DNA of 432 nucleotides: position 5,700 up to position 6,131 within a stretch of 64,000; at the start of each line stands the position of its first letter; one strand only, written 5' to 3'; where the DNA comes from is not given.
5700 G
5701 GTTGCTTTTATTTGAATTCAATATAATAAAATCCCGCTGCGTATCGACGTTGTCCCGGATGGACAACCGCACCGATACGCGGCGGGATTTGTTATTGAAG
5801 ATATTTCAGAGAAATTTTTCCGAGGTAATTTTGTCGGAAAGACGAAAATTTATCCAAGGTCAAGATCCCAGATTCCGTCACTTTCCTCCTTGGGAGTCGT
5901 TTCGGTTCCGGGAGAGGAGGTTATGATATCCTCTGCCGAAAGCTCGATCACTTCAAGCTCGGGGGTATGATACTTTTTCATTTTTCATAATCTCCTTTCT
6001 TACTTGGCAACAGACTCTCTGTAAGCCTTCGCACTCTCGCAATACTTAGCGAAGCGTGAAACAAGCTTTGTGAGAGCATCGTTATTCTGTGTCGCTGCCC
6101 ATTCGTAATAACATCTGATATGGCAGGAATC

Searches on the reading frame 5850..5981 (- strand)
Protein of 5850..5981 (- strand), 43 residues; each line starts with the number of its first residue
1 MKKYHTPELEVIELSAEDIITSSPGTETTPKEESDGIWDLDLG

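Call 8: search_protein_families(library=pfam, proteins=[window:5850-5981:-], max_evalue=0.1)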
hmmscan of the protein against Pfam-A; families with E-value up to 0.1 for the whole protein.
window:5850-5981:- (43 aa): 0 families

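Call 10: search_protein_families(library=ncbifam, proteins=[window:5850-5981:-], max_evalue=10)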
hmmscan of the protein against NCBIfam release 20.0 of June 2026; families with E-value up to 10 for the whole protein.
window:5850-5981:- (43 aa): 1 family
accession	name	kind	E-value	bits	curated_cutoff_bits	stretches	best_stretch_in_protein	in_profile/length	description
NF033524.1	lasso_PadeA_fam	subfamily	0.1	12.4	27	1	2-14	2-14/30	paeninodin family lasso peptide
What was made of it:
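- On Lasso-peptide precursor: NCBIfam lasso_PadeA gives 12.4 bits against a cutoff of 27, on residues 2-14 only (call 10).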

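Call 11: find_homologous_proteins(query=window:5853-5981:-, max_evalue=10)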
Query seq(43 aa) (43 aa): 60 proteins with E <= 10 among 60 candidates.
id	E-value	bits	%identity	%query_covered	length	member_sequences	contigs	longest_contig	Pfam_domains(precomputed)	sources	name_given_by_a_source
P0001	1.6e-20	88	100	100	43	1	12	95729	-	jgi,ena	-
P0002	6.3e-17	77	88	100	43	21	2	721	-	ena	-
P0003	1.4e-16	76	88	98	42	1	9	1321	-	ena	-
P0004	1.6e-16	76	88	100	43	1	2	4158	-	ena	-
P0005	2.3e-16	75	88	98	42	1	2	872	-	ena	-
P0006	2.8e-16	75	86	98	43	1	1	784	-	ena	-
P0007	4.0e-16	74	81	100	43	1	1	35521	-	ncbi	-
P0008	5.4e-16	74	86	98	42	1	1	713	-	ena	-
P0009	1.1e-15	73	79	100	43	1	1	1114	-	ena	-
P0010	1.2e-15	73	81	100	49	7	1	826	-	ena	-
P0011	1.6e-15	72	81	98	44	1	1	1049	-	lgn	-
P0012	2.2e-15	72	83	98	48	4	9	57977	-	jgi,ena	-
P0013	2.2e-15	72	83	98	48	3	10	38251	-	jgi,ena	-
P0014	2.6e-15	72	79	100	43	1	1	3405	-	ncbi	-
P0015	3.0e-15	72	77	100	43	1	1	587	-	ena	-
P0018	7.8e-15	70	81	100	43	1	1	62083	-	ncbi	-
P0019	7.9e-15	70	81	98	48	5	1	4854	-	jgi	-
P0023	1.2e-14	70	79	100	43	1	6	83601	-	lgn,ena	-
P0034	2.3e-13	66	74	100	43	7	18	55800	-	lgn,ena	-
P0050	2.8e-12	63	74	98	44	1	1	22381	-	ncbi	-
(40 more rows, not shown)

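Call 16: find_related_loci(query=A1, collection=genome_contigs, flank=4000)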
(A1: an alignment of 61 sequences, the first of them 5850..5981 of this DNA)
Query A1 (43 aa) in genome_contigs; peptide patterns used: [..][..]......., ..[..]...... (x = any residue, [..] = any of these).
131 stretches matched a pattern; 64 encode a relative of the query (tblastn E <= 1e-3); 64 distinct loci.
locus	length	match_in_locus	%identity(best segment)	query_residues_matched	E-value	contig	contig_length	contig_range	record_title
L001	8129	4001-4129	81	1-43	6e-20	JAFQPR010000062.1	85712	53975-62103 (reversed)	MAG: Clostridia bacterium isolate RGIG2037 Goat_Colon-1__c480830, whole genome shotgun sequence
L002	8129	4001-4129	79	1-43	1e-19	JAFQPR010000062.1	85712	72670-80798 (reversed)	MAG: Clostridia bacterium isolate RGIG2037 Goat_Colon-1__c480830, whole genome shotgun sequence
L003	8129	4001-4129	74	1-43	9e-19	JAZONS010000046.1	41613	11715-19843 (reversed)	MAG: Eubacteriales bacterium isolate T1900045636_YK20190330.MAGScoT_cleanbin_000013 SGB_8098_k141_2235831, whole genome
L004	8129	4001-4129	79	1-43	8e-19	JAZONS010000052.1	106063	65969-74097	MAG: Eubacteriales bacterium isolate T1900045636_YK20190330.MAGScoT_cleanbin_000013 SGB_8098_k141_1467996, whole genome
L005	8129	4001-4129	74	1-43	9e-19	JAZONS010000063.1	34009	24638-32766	MAG: Eubacteriales bacterium isolate T1900045636_YK20190330.MAGScoT_cleanbin_000013 SGB_8098_k141_1073088, whole genome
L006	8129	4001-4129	72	1-43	2e-18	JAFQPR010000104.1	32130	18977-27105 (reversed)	MAG: Clostridia bacterium isolate RGIG2037 Goat_Colon-1__c891001, whole genome shotgun sequence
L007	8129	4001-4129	70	1-43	3e-18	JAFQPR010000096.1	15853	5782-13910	MAG: Clostridia bacterium isolate RGIG2037 Goat_Colon-1__c793878, whole genome shotgun sequence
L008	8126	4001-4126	74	2-43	8e-18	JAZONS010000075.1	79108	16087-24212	MAG: Eubacteriales bacterium isolate T1900045636_YK20190330.MAGScoT_cleanbin_000013 SGB_8098_k141_2092399, whole genome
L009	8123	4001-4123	76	3-43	2e-17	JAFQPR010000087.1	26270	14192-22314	MAG: Clostridia bacterium isolate RGIG2037 Goat_Colon-1__c709709, whole genome shotgun sequence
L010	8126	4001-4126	71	1-42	3e-17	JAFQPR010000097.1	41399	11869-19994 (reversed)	MAG: Clostridia bacterium isolate RGIG2037 Goat_Colon-1__c836249, whole genome shotgun sequence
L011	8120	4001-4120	75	4-43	2e-17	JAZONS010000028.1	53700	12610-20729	MAG: Eubacteriales bacterium isolate T1900045636_YK20190330.MAGScoT_cleanbin_000013 SGB_8098_k141_2004073, whole genome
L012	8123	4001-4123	78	3-43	6e-17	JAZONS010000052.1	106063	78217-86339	MAG: Eubacteriales bacterium isolate T1900045636_YK20190330.MAGScoT_cleanbin_000013 SGB_8098_k141_1467996, whole genome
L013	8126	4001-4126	69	1-42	1e-16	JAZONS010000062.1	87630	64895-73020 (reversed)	MAG: Eubacteriales bacterium isolate T1900045636_YK20190330.MAGScoT_cleanbin_000013 SGB_8098_k141_884537, whole genome s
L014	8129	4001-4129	67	1-43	1e-16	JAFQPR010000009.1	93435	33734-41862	MAG: Clostridia bacterium isolate RGIG2037 Goat_Colon-1__c56819, whole genome shotgun sequence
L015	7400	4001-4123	78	3-43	1e-16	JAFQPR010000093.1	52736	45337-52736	MAG: Clostridia bacterium isolate RGIG2037 Goat_Colon-1__c780675, whole genome shotgun sequence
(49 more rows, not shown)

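Call 25: find_encoding_contigs(protein=P0001, flank=10000, max_places=4)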
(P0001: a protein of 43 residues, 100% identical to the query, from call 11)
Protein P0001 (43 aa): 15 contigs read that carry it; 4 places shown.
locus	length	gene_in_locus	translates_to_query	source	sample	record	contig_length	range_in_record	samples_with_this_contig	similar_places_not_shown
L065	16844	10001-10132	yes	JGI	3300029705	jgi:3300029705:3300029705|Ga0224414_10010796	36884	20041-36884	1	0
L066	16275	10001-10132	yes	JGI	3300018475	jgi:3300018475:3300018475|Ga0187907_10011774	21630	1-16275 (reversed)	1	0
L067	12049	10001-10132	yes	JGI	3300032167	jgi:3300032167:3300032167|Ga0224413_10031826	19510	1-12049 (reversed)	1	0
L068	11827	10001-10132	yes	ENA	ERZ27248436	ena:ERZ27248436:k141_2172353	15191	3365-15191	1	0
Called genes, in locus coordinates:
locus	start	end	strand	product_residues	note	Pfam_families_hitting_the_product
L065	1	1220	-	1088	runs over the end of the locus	PF17128:DUF5107, PF00515:TPR_1 (faint), PF07719:TPR_2 (faint), PF13181:TPR_8 (faint), PF13414:TPR_11 (faint), PF13424:TPR_12 (faint), PF13428:TPR_14 (faint), PF13432:TPR_16 (weak), +2 more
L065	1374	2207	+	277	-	PF10114:PocR, PF12833:HTH_18, PF00165:HTH_AraC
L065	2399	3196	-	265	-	PF07883:Cupin_2 (weak), PF12833:HTH_18, PF00165:HTH_AraC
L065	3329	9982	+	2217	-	-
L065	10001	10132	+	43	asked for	-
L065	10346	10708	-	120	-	PF01325:Fe_dep_repress, PF02742:Fe_dep_repr_C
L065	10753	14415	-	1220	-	PF00580:UvrD-helicase, PF01443:Viral_helicase1 (faint), PF13245:AAA_19, PF13361:UvrD_C, PF13538:UvrD_C_2 (faint), PF12705:PDDEXK_1 (weak)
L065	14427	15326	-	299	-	PF01509:TruB_N, PF16198:TruB_C_2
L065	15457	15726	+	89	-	PF01842:ACT (weak), PF13740:ACT_6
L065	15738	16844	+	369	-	?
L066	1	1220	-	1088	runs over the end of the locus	PF17128:DUF5107, PF00515:TPR_1 (faint), PF07719:TPR_2 (faint), PF13181:TPR_8 (faint), PF13414:TPR_11 (faint), PF13424:TPR_12 (faint), PF13428:TPR_14 (faint), PF13432:TPR_16 (weak), +2 more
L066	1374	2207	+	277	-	PF10114:PocR, PF12833:HTH_18, PF00165:HTH_AraC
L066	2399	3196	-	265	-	PF07883:Cupin_2 (weak), PF12833:HTH_18, PF00165:HTH_AraC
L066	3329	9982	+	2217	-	-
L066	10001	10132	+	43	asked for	-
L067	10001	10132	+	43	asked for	-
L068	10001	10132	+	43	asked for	-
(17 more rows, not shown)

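Call 27: find_encoding_contigs(protein=P0012, flank=6000, max_places=6)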
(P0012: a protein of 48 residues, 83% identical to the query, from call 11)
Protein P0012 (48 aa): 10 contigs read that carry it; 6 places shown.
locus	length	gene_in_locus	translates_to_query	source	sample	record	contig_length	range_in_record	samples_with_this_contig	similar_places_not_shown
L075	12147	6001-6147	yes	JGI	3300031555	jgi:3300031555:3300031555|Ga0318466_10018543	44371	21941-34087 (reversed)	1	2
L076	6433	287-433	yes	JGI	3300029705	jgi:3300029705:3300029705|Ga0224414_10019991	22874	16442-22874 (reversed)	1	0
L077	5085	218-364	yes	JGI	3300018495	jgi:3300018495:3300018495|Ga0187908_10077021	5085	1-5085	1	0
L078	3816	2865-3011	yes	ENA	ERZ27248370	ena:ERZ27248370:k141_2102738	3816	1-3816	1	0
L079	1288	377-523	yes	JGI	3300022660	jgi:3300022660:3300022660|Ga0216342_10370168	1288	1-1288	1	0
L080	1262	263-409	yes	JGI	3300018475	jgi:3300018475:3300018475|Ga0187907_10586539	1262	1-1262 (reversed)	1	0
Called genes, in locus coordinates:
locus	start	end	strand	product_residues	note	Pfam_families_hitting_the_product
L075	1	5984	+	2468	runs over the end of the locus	PF13205:Big_5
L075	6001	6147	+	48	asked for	-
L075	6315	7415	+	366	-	PF00150:Cellulase (weak)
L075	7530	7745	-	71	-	PF12844:HTH_19, PF13443:HTH_26 (weak), PF13560:HTH_31, PF01381:HTH_3, PF22495:HTH_92 (weak)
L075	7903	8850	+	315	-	-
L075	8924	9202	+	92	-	-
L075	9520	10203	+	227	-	PF02517:Rce1-like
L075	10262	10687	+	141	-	PF08837:DUF1810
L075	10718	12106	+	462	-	PF13347:MFS_2, PF07690:MFS_1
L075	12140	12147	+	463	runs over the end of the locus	PF01546:Peptidase_M20, PF07687:M20_dimer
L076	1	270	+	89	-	?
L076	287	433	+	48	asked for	-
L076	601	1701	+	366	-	PF00150:Cellulase (weak)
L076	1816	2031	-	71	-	PF12844:HTH_19, PF13443:HTH_26 (weak), PF13560:HTH_31, PF01381:HTH_3, PF22495:HTH_92 (weak)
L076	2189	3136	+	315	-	-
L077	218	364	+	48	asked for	-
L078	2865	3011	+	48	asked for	-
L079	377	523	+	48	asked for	-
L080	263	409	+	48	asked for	-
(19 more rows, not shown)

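Call 28: find_encoding_contigs(protein=P0013, flank=6000, max_places=6)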
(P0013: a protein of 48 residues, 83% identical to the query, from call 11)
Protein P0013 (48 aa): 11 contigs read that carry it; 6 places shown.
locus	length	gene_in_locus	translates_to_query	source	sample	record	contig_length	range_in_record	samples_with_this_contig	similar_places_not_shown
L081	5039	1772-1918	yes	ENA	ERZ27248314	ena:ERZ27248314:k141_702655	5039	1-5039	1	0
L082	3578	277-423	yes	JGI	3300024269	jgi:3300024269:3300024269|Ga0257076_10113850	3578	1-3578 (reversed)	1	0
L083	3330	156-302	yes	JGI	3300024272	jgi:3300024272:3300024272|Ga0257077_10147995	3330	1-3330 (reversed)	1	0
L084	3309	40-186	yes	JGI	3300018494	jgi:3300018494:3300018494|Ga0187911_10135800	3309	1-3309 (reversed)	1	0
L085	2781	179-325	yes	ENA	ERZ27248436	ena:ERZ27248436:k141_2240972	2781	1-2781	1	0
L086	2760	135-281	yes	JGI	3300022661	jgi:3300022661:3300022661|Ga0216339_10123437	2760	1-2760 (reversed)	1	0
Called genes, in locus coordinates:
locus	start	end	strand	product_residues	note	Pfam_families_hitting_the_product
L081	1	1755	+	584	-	?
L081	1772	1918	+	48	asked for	-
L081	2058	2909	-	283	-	-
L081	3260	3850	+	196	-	PF04542:Sigma70_r2 (faint), PF07638:Sigma70_ECF (weak), PF08279:HTH_11 (faint), PF08281:Sigma70_r4_2 (faint)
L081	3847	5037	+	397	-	?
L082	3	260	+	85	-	?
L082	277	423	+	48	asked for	-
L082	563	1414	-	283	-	-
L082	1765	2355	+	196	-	PF04542:Sigma70_r2 (faint), PF07638:Sigma70_ECF (weak), PF08279:HTH_11 (faint), PF08281:Sigma70_r4_2 (faint)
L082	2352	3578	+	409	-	?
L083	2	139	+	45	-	?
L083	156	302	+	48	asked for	-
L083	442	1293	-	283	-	-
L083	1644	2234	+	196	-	PF04542:Sigma70_r2 (faint), PF07638:Sigma70_ECF (weak), PF08279:HTH_11 (faint), PF08281:Sigma70_r4_2 (faint)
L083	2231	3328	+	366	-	?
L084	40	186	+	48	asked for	-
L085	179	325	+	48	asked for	-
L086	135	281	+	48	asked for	-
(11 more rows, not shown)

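Call 32: find_encoding_contigs(protein=P0023, flank=10000, max_places=3)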
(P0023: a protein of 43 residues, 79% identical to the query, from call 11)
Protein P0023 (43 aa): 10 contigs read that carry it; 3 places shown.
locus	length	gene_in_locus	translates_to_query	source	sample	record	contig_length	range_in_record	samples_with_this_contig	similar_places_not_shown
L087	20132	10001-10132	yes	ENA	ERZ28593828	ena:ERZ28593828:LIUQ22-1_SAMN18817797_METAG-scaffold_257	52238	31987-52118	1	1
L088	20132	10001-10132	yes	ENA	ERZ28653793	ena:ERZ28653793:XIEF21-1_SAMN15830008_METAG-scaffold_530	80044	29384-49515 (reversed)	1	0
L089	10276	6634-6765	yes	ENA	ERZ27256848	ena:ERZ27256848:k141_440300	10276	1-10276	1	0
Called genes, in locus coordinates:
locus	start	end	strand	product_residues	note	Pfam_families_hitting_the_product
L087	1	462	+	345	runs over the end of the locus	PF13472:Lipase_GDSL_2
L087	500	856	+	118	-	PF03009:GDPD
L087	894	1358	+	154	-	-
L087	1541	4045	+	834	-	-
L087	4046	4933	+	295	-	-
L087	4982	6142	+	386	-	-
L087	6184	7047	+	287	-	PF04055:Radical_SAM, PF13186:SPASM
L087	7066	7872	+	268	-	PF07883:Cupin_2 (faint), PF00165:HTH_AraC (faint), PF12833:HTH_18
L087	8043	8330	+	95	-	-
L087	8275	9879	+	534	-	PF13385:Laminin_G_3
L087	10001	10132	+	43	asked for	-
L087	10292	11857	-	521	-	PF00478:IMPDH, PF01070:FMN_dh (faint), PF03060:NMO (faint), PF00571:CBS (weak)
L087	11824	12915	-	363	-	PF02729:OTCace_N, PF00185:OTCace, PF02748:PyrI_C (weak)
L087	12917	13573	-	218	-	PF00156:Pribosyltran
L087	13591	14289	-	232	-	PF00215:OMPdecase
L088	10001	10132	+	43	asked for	-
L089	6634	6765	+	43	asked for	-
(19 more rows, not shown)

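Call 33: find_encoding_contigs(protein=P0018, flank=10000, max_places=3)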
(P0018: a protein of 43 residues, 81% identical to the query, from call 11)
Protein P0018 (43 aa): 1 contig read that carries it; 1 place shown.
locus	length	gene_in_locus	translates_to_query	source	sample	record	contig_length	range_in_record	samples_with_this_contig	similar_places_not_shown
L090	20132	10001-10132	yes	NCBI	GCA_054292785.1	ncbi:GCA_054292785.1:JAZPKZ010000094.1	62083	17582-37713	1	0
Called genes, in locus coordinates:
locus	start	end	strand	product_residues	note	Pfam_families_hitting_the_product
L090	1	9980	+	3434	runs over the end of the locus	PF13205:Big_5 (weak), PF00657:Lipase_GDSL (weak), PF13472:Lipase_GDSL_2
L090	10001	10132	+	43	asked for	-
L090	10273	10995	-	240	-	PF07947:YhhN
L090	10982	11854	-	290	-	-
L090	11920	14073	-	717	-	PF22666:Glyco_hydro_2_N2, PF02836:Glyco_hydro_2_C (weak)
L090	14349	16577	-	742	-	PF01926:MMR_HSR1, PF02421:FeoB_N, PF17910:FeoB_Cyto, PF07670:Gate, PF07664:FeoB_C, PF07670:Gate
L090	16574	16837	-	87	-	PF04023:FeoA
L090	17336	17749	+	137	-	PF14478:DUF4430 (weak)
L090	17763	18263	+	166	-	-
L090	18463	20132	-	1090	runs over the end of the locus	PF17128:DUF5107, PF00515:TPR_1 (faint), PF07719:TPR_2 (faint), PF13181:TPR_8 (faint), PF13414:TPR_11 (faint), PF13424:TPR_12 (faint), PF13428:TPR_14 (faint), PF13432:TPR_16 (weak), +3 more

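Call 34: find_encoding_contigs(protein=P0034, flank=10000, max_places=3)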
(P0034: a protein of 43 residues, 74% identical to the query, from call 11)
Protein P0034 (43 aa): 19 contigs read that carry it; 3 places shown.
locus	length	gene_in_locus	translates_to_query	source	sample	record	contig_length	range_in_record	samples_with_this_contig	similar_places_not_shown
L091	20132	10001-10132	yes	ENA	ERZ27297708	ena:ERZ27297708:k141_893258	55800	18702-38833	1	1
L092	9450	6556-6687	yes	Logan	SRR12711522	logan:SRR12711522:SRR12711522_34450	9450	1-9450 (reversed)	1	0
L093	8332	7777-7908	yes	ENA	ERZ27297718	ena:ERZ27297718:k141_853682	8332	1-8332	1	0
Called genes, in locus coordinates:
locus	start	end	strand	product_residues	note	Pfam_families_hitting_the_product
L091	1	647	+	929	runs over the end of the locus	-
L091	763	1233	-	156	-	PF17762:HTH_ParB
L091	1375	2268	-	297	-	PF02311:AraC_binding (weak), PF07883:Cupin_2, PF00165:HTH_AraC (weak), PF12833:HTH_18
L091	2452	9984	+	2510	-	-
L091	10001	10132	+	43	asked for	-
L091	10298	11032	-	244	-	PF02390:Methyltransf_4 (faint), PF02527:GidB, PF13847:Methyltransf_31, PF08241:Methyltransf_11 (weak), PF13649:Methyltransf_25 (weak)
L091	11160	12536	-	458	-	PF25106:VWA_4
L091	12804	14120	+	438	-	PF00162:PGK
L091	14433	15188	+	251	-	PF00121:TIM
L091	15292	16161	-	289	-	PF07314:Lit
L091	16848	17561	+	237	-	PF07722:Peptidase_C26, PF00117:GATase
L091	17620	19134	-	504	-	PF17651:Raco_middle, PF14574:RACo_C_ter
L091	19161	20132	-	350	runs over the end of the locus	-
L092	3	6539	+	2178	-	?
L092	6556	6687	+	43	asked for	-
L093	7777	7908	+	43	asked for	-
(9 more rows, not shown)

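Call 54: search_protein_representatives(alignment_id=A1)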
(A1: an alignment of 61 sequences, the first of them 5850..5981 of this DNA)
Query: 61 sequences, 43 profile positions. Proteins with E-value up to 0.001 (for the whole library): 586; up to 1e-10: 39; up to 1e-30: 0. The best 150 are listed.
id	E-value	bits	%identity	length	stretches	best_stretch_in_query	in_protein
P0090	4.2e-22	93.6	-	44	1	1-42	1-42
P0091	4.0e-20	87.3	-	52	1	3-42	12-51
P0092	1.6e-19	85.4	-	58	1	1-42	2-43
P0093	2.6e-19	84.7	-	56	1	2-42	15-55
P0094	4.4e-18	80.8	-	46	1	1-42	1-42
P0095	4.7e-18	80.7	-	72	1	1-42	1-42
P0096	7.9e-18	80.0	-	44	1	1-42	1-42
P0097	3.6e-17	77.9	-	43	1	1-42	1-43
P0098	4.8e-17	77.5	-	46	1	1-40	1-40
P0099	1.9e-16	75.6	-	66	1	1-42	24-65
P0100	6.2e-16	73.9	-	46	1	2-42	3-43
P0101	2.9e-15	71.8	-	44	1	1-43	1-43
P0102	3.3e-15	71.6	-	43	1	1-42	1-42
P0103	1.7e-14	69.3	-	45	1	1-42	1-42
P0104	2.9e-14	68.5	-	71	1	1-42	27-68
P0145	8.5e-09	51.1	-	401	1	6-42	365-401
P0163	1.4e-07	47.2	-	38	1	1-33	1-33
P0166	2.7e-07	46.3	-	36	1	1-32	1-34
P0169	8.0e-07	44.7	-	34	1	1-30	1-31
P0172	9.2e-07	44.6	-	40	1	1-29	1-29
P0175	1.1e-06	44.3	-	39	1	1-34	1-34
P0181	2.2e-06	43.3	-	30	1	1-29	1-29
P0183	3.0e-06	42.9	-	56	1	1-28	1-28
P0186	3.2e-06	42.8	-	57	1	1-32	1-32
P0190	4.2e-06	42.4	-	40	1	1-29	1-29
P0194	5.1e-06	42.2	-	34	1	1-24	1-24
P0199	6.0e-06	41.9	-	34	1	1-28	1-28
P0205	8.8e-06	41.4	-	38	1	1-27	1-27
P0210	1.1e-05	41.1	-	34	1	1-25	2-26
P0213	1.1e-05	41.0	-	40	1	1-36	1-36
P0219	1.6e-05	40.6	-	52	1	1-29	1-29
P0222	1.7e-05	40.5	-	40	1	1-28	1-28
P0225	2.1e-05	40.2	-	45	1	1-29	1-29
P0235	3.0e-05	39.7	-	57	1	1-34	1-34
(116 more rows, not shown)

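Call 57: search_protein_families(library=ncbifam, proteins=[P0194, P0205, P0199, P0210, P0222, P0181, P0169, P0186, P0235, P0190], max_evalue=10)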
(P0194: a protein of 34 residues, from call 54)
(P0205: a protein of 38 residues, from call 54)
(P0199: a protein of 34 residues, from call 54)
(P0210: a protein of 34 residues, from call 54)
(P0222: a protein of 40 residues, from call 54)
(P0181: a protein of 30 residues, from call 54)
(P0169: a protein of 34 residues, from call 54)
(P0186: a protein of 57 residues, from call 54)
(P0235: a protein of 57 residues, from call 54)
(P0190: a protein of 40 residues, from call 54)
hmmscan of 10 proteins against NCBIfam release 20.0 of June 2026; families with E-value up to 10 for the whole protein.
P0194 (34 aa): 0 families

P0205 (38 aa): 1 family
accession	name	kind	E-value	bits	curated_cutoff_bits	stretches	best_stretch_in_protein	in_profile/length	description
NF045558.1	StsA_sacti_RiPP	equivalog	0.0031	17.4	42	1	4-17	6-19/38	StsA family sactipeptide RiPP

P0199 (34 aa): 0 families

P0210 (34 aa): 0 families

P0222 (40 aa): 0 families

P0181 (30 aa): 0 families

P0169 (34 aa): 0 families

P0186 (57 aa): 0 families

P0235 (57 aa): 0 families

P0190 (40 aa): 0 families
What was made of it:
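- There are weak leader-only hits to lasso (PadeA) and sactipeptide (StsA) models (calls 10, 57).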

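Call 58: list_cluster_members(proteins=[P0007, P0014, P0018, P0050, P0194, P0205, P0199, P0222, P0186, P0145])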
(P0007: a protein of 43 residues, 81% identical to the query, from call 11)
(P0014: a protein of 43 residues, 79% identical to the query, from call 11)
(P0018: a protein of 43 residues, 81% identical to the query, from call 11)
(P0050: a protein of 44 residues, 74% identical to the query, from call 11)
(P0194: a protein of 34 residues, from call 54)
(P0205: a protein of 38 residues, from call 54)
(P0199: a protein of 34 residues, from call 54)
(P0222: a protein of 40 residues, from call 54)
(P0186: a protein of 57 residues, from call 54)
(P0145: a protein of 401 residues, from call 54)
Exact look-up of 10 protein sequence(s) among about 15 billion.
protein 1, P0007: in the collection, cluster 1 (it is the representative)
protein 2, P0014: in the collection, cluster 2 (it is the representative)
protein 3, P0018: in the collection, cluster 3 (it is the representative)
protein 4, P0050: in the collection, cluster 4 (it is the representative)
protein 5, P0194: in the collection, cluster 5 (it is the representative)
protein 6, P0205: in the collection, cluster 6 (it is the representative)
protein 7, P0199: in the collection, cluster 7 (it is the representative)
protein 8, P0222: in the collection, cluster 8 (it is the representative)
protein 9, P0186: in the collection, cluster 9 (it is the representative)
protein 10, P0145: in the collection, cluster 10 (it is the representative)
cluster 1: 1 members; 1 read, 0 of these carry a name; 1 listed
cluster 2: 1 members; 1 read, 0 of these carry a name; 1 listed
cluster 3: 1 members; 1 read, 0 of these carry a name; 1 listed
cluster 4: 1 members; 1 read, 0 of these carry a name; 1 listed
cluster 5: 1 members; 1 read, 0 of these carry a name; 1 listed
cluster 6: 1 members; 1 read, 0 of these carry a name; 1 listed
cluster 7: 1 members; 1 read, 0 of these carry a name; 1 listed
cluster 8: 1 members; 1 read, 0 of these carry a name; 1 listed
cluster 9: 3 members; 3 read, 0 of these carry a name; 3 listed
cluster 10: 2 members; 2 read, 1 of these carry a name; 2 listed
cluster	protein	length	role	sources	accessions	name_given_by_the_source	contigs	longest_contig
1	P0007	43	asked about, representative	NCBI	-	-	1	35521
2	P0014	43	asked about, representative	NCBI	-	-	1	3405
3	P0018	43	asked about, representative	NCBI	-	-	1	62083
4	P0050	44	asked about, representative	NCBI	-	-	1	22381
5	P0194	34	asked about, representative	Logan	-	-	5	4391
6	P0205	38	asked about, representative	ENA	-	-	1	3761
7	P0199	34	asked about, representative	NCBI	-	-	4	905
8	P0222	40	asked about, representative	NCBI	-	-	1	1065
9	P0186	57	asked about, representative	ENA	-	-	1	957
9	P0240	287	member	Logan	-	-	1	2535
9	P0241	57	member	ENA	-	-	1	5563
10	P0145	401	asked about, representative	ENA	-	-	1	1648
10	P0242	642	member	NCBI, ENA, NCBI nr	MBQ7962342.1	MAG: leucine-rich repeat protein [Clostridia bacterium] | leucine-rich repeat protein [Clostridia bacterium]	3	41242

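Call 59: find_encoding_contigs(protein=P0241, flank=6000, max_places=3)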
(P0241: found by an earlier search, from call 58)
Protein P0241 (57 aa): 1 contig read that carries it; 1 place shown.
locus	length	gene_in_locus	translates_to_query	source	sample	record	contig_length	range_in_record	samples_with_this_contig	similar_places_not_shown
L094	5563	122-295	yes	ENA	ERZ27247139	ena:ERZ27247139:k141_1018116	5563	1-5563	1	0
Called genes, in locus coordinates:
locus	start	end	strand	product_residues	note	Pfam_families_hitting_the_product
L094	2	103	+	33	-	?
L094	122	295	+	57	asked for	-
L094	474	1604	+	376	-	PF01757:Acyl_transf_3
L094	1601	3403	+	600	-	PF00664:ABC_membrane, PF00005:ABC_tran, PF02463:SMC_N (weak)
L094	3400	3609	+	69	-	-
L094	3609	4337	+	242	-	PF27840:ScmC (weak)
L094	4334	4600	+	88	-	PF05402:PqqD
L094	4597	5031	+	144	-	-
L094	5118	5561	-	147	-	?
